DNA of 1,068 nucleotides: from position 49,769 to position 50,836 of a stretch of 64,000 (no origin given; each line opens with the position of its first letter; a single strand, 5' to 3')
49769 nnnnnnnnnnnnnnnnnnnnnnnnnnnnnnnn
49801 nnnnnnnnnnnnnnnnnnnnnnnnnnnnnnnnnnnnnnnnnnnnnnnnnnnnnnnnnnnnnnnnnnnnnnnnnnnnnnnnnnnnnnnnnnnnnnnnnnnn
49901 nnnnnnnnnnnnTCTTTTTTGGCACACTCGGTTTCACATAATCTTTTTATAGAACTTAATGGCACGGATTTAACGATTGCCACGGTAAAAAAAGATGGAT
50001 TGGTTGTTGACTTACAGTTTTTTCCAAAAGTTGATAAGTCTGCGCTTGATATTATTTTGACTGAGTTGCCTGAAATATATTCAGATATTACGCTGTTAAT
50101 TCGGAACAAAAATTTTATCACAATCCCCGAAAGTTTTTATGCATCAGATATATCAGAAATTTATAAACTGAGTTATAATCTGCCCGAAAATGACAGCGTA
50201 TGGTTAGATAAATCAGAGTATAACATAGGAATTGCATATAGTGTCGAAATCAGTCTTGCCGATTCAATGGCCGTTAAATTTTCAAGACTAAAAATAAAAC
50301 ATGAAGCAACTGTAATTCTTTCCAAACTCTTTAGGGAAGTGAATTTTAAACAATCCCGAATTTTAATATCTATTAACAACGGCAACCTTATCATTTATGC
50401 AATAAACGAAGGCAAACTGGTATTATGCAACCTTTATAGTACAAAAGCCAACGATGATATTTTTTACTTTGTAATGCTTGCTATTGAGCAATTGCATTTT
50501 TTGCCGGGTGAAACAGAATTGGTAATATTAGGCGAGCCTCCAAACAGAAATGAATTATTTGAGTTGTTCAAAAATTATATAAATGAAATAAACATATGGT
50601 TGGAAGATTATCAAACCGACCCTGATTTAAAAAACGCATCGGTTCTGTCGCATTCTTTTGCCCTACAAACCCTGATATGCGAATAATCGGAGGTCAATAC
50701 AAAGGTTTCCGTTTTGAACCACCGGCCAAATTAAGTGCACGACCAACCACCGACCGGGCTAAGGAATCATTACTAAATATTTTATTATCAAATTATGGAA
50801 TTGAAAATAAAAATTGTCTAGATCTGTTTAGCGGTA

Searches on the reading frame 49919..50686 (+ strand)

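Call 79: search_protein_families(library=pfam, proteins=[window:49919-50686:+], max_evalue=0.0001)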
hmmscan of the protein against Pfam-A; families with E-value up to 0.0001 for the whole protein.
window:49919-50686:+ (255 aa): 1 family
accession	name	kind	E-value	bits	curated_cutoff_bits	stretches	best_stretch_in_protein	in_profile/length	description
PF12864.12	DUF3822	-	5e-30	105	24.9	1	52-224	66-241/241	Protein of unknown function (DUF3822)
